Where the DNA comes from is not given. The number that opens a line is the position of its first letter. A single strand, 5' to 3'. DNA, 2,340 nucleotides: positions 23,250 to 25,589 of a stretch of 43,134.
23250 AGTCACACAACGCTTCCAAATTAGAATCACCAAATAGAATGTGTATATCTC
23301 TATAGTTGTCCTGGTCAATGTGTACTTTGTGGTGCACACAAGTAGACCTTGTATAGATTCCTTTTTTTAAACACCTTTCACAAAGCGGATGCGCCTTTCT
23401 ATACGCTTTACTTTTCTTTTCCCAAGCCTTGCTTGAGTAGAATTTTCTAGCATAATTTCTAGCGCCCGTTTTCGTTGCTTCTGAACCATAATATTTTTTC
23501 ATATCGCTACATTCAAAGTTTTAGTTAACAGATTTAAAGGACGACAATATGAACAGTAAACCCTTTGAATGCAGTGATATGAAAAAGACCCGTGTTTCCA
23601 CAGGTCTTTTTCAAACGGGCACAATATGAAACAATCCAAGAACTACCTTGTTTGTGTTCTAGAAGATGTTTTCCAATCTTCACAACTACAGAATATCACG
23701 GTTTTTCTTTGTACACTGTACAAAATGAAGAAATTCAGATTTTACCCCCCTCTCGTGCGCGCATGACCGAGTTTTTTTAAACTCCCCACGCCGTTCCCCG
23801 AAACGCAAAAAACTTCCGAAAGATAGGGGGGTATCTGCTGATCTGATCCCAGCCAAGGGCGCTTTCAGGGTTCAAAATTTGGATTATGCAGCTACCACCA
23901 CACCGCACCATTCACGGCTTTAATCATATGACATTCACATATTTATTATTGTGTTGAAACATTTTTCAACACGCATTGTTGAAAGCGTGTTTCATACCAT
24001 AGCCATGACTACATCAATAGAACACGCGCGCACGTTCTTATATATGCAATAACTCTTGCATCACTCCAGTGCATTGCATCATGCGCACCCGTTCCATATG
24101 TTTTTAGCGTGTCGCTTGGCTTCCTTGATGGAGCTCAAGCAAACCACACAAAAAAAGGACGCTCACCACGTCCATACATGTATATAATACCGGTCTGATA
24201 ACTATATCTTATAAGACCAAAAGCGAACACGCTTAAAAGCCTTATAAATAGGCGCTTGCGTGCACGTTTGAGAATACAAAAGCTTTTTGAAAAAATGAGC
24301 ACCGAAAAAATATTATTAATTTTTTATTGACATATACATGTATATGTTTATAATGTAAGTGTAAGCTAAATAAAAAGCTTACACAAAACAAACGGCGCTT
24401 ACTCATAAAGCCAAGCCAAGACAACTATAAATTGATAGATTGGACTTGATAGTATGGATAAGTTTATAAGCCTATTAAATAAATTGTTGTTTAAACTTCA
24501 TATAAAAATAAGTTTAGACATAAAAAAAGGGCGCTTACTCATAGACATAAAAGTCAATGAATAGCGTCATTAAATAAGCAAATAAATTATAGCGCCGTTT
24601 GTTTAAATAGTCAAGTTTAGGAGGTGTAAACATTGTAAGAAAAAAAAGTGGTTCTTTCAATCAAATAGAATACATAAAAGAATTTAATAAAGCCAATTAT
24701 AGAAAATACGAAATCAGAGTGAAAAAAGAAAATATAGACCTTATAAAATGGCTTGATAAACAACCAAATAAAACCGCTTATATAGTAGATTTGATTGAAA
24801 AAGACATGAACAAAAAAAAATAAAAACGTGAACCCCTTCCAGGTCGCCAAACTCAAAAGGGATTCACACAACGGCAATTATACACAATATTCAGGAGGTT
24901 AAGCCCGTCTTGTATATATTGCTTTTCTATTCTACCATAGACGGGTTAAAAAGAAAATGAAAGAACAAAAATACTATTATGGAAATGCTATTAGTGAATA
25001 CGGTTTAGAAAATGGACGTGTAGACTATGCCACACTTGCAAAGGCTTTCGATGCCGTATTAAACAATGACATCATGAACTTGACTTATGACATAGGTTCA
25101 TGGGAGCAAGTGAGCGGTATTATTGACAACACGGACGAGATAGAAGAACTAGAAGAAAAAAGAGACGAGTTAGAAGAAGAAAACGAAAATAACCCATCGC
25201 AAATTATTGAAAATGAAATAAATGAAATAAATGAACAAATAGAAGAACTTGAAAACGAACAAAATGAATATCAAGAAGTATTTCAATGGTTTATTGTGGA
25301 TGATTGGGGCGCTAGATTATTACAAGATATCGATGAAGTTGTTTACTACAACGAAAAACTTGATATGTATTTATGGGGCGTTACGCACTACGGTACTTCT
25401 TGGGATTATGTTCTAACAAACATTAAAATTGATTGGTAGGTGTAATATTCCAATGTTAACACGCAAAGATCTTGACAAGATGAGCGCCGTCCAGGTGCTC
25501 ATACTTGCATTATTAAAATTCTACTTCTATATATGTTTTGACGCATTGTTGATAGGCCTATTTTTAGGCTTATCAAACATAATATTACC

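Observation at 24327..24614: Face-to-face near-consensus promoters ~220 nt apart, with a palindromic operator and a GGCGCT-centred repeat family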

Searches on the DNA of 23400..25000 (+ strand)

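Call 7: search_dna_similar(query=window:23500-24900:+, collection=phages, mode=distant)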
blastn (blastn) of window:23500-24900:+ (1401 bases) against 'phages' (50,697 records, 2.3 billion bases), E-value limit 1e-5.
No match.

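Call 13: search_rna_families(source=window, start=23400, end=25000, threshold=evalue, max_evalue=5, show_alignments=2)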
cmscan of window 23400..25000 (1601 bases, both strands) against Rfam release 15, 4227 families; matches with E-value up to 5: 15.
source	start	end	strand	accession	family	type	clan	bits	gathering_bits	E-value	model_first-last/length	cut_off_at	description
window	23487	23614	+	RF01859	Phe_leader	Cis-reg; leader;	-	31.3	55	0.0076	1-125/125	no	Phenylalanine leader peptide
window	23497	23584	+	RF04302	mir-506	Gene; miRNA;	CL00140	27.3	84.5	0.004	1-81/81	no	mir-506 microRNA precursor family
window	24496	24578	+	RF00536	snoMe28S-Cm3227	Gene; snRNA; snoRNA; CD-box;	-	25.4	43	0.49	1-82/82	no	Small nucleolar RNA Me28S-Cm3227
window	23473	23611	-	RF02526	SSRC34_1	Gene; sRNA;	-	25.1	64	0.81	1-128/128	no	Streptococcus sRNA SSRC34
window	23481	23602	-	RF04172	MIR8675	Gene; miRNA;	-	23.5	90.8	0.13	1-95/95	no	MIR8675 microRNA precursor family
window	23494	23588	-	RF03654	MIR4239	Gene; miRNA;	-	23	100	0.086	1-120/120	no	MIR4239 microRNA precursor family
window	24327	24364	+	RF00791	mir-357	Gene; miRNA;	-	21.6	49.4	0.22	18-55/72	no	mir-357 microRNA precursor family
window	23563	23640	-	RF03958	mir-959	Gene; miRNA;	-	20.4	85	1.3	1-91/91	no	mir-959 microRNA precursor family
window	23494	23589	+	RF04127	MIR8007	Gene; miRNA;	-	20.3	195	0.45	1-226/226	no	MIR8007 microRNA precursor family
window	23498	23584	+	RF00632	sxy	Cis-reg;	-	19.7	70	2.8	1-104/104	no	sxy 5' UTR element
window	23580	23646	-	RF02891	AgrB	Gene; antisense;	-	18.9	40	3.7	1-84/84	no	ArsR-gov region gene B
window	23494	23587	+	RF03933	MIR6445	Gene; miRNA;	-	18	100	2.5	1-117/117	no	MIR6445 microRNA precursor family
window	23495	23586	+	RF04172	MIR8675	Gene; miRNA;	-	17.7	90.8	5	17-80/95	no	MIR8675 microRNA precursor family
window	24299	24398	-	RF01005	MIR530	Gene; miRNA;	-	17.4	85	3.7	34-141/172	no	MIR530 microRNA precursor family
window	24092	24164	-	RF00798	mir-49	Gene; miRNA;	-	17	60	4.2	1-74/74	no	mir-49 microRNA precursor family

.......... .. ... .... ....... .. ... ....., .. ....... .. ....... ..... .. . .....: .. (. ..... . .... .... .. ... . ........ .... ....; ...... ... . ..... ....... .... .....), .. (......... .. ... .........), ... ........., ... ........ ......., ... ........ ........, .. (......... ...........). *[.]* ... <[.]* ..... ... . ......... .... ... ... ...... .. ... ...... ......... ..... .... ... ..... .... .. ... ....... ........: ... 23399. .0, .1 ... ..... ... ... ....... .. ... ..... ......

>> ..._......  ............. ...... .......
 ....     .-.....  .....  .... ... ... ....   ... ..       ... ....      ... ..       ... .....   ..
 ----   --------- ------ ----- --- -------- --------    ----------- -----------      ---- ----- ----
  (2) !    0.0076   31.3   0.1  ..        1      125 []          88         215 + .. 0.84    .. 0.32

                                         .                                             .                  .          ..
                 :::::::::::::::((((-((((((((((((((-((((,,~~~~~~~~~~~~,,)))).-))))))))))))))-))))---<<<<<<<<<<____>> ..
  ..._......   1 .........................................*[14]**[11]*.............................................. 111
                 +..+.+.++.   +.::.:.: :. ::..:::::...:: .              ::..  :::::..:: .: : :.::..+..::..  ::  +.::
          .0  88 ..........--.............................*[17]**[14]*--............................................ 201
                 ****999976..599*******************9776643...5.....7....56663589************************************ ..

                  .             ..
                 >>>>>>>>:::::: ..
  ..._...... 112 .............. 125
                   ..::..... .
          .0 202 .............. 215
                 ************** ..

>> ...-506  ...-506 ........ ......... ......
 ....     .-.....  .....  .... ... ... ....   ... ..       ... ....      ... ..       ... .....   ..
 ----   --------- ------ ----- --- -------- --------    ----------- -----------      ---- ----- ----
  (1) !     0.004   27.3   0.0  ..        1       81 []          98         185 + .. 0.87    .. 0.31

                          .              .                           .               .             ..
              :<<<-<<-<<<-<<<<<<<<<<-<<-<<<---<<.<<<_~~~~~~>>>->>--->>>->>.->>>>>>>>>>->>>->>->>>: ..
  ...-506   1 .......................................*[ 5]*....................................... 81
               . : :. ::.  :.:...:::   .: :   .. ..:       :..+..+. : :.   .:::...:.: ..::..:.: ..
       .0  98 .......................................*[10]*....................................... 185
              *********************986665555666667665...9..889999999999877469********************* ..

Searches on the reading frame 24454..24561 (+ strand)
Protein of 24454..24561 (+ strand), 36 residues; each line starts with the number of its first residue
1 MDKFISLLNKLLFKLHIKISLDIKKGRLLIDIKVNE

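Call 27: search_protein_families(library=ncbifam, proteins=[window:24454-24561:+], max_evalue=1)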
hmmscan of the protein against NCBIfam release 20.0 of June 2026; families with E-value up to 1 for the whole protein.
seq(36 aa): 0 families

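Call 28: search_protein_families(library=padloc, proteins=[window:24454-24561:+], max_evalue=1)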
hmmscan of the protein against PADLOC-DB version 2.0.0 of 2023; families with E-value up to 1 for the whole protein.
seq(36 aa): 0 families

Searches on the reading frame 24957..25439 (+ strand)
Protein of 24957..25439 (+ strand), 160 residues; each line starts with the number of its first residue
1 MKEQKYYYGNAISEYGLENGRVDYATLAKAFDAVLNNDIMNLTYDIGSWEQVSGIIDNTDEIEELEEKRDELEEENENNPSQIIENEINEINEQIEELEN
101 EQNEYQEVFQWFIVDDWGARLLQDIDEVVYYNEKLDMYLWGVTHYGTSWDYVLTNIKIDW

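Call 8: search_protein_families(library=pfam, proteins=[window:24957-25439:+], max_evalue=0.01)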
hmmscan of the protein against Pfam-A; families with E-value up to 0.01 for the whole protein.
window:24957-25439:+ (160 aa): 0 families

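Call 9: search_protein_families(library=phrogs, proteins=[window:24957-25439:+], max_evalue=0.01)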
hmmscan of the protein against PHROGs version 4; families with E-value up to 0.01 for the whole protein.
window:24957-25439:+ (160 aa): 4 families
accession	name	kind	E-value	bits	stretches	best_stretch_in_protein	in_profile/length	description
phrog_4780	-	unknown function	0.00013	22.7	1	55-110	146-203/275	-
phrog_77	-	DNA, RNA and nucleotide metabolism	0.00027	20.6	1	35-106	720-790/967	SbcC-like subunit of palindrome specific endonuclease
phrog_95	-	integration and excision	0.00029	20.5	1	19-106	416-509/651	integrase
phrog_10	-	head and packaging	0.0019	18.2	1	57-107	260-326/752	major head protein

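Call 27: search_protein_families(library=ncbifam, proteins=[window:24957-25439:+], max_evalue=1)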
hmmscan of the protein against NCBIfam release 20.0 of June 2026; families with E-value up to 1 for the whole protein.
window:24957-25439:+ (160 aa): 10 families
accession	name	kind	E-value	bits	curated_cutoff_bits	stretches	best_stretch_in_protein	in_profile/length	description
NF045487.1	ASRP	equivalog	0.00017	20.4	300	1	59-110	224-273/593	archaea-specific SMC-related protein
NF052612.1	sll0565_fam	equivalog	0.00044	20.6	50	1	53-111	22-78/106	sll0565 family protein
NF041034.1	Rad50_Sulf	equivalog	0.0013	16.7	1000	1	39-108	582-647/872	DNA double-strand break repair ATPase Rad50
NF041201.1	recomb_XisF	equivalog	0.0063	15.5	375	1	25-106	343-421/465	fdxN element excision recombinase XisF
TIGR03794.1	NHLM_micro_HlyD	equivalog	0.053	12.4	156.2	1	54-108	107-161/421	NHLP bacteriocin system secretion protein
TIGR04527.1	mycoplas_twoTM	subfamily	0.077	12.7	125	1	59-103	88-131/248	MG_279/MG_280 family protein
TIGR01069.2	mutS2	equivalog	0.11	10.8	400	1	60-106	555-601/790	endonuclease MutS2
TIGR02114.1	coaB_strep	equivalog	0.16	11.7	217.2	1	84-137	61-113/228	phosphopantothenate--cysteine ligase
NF052504.1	sll1863_fam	domain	0.62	10.3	35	0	84-106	9-31/93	sll1863 family stress response protein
TIGR01554.3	major_cap_HK97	equivalog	0.97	8.5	27.5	0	58-105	11-58/385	phage major capsid protein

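Call 28: search_protein_families(library=padloc, proteins=[window:24957-25439:+], max_evalue=1)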
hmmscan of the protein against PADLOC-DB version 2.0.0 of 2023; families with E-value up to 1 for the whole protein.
window:24957-25439:+ (160 aa): 8 families
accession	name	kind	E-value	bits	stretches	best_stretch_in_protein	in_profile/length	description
PDLC03865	LmuB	-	0.00033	17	1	35-110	315-689/1007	-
PDLC03859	LmuB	-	0.0014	15.9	1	60-107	360-463/611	-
PDLC02747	PbeC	-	0.0018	15.2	1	53-129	232-309/632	PbeC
PDLC02714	PbeC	-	0.0018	15.1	1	50-106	413-473/651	PbeC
PDLC02741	PbeC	-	0.0025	14.4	1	57-106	418-469/644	PbeC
PDLC03863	LmuB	-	0.0062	13.3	1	59-106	229-275/610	-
PDLC04098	HerA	-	0.017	11.7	1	46-125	318-392/686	-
PDLC00517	JetC1|JetC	-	0.021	11.1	1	40-109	691-763/1119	DUF3584 domain; MukB-like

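Call 63: find_homologous_proteins(query=window:24957-25436:+, max_evalue=0.001)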
Query window:24957-25436:+ (160 aa): 3545 proteins with E <= 0.001 among 3764 candidates; the best 120 are listed.
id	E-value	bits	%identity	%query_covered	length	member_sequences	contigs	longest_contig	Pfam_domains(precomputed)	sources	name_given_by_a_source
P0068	1.1e-97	343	99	100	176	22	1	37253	-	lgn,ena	-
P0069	1.4e-94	333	97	99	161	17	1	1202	-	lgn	-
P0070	4.5e-94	331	96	100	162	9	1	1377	-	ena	-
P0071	7.9e-94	330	98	100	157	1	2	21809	-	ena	-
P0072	3.0e-93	328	94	99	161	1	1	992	-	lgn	-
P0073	6.7e-93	327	95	100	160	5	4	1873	-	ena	-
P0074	1.3e-92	326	96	100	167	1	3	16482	-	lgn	-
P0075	1.0e-91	323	94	100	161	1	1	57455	-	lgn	-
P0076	1.0e-91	323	95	100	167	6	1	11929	-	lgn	-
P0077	3.4e-91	322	94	99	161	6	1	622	-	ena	-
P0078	5.4e-91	321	92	99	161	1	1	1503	-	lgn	-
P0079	7.5e-91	320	94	99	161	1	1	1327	-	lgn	-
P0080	8.9e-91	320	94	99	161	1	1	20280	-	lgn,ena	-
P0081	2.4e-90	319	95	99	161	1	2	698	-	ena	-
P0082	2.7e-90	319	93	95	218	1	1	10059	-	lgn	-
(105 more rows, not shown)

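Call 68: predict_structure(alignment_id=A7)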
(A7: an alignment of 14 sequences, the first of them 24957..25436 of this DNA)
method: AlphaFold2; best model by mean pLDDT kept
length: 160 residues; sequences in the alignment: 14
mean_pLDDT: 54.9   pTM: 0.41
mean pLDDT of the five models: 54.9, 54.4, 52.5, 51.1, 51.1
residues with pLDDT >= 90: 31; 70-90: 12; 50-70: 41; < 50: 76
segments of 3 or more residues with pLDDT < 50: 1-55, 145-160
pLDDT, mean of each block of 10 residues (from residue 1): 26 29 31 32 31 56 95 93 94 88 54 58 59 55 47 29
secondary structure, 60 per line:
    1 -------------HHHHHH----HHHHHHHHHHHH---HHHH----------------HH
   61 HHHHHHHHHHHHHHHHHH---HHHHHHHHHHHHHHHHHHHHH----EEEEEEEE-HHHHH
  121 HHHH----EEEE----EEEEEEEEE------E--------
elements in order: H14-19 H24-35 H39-42 H59-78 H82-102 E107-114 H116-124 E129-132 E137-145
